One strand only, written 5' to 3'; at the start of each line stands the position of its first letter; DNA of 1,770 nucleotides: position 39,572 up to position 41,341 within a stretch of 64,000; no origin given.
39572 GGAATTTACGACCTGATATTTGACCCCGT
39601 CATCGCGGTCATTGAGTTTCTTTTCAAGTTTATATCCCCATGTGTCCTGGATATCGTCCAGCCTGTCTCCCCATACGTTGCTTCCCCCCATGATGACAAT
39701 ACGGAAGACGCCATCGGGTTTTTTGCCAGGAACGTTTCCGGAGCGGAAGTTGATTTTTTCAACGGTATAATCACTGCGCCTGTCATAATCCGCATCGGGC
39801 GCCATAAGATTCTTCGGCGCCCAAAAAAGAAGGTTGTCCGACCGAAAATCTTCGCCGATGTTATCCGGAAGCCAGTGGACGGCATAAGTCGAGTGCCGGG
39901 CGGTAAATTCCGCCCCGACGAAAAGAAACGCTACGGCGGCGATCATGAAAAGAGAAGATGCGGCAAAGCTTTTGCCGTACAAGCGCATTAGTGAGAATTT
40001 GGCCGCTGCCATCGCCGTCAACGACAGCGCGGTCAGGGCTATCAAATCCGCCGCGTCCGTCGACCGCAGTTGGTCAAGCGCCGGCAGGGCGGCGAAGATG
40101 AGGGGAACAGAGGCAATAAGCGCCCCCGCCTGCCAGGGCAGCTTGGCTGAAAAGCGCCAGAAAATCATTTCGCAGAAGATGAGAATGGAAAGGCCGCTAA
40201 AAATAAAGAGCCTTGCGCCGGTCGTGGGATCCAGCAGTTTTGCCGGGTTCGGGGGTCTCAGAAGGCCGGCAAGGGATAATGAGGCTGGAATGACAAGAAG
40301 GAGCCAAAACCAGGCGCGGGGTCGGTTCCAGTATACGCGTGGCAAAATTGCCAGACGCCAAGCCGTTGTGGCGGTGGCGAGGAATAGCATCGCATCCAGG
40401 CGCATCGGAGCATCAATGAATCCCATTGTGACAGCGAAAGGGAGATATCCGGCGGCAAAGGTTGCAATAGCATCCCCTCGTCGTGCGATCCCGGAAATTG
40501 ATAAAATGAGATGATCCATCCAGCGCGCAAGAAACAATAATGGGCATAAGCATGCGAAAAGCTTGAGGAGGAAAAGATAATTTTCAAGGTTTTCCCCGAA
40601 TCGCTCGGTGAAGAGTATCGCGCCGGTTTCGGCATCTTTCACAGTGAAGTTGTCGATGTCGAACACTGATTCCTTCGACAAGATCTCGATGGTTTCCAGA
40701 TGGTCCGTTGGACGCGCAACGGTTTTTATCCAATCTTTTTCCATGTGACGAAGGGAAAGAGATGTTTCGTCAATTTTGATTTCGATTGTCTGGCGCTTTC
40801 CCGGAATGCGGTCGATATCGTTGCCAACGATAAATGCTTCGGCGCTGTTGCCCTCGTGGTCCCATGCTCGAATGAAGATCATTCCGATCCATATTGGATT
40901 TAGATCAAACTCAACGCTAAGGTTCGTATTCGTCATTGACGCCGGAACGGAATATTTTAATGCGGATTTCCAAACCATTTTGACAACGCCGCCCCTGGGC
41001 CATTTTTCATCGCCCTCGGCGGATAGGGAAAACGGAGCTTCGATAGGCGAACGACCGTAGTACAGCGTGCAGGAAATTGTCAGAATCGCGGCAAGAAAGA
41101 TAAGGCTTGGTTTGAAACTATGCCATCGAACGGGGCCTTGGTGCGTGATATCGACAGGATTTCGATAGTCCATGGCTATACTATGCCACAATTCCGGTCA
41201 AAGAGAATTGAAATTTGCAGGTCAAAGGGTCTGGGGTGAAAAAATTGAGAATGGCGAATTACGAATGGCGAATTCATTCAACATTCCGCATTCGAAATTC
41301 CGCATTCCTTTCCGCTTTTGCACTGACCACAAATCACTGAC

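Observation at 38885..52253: Seven-gene synthase-dependent exopolysaccharide locus combining Pga-, Pel- and Bcs-like parts in an undescribed arrangement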

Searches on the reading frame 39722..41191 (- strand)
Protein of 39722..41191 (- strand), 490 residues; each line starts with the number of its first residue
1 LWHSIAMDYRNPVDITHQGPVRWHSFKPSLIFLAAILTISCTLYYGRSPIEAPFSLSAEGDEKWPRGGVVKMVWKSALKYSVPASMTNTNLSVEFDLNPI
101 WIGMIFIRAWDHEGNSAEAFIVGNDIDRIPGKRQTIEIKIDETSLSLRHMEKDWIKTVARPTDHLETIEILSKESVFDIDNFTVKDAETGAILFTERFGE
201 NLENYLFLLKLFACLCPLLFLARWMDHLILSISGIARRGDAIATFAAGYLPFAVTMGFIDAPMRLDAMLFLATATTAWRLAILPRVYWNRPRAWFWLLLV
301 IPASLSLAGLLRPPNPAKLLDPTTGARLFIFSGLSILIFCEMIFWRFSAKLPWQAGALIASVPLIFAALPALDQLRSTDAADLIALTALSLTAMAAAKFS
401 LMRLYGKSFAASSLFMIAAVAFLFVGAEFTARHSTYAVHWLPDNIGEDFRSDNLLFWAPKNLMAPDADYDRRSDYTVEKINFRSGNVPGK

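Call 79: search_protein_families(library=pfam, proteins=[window:39722-41191:-], max_evalue=5)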
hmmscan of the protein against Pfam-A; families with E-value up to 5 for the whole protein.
window:39722-41191:- (490 aa): 0 families
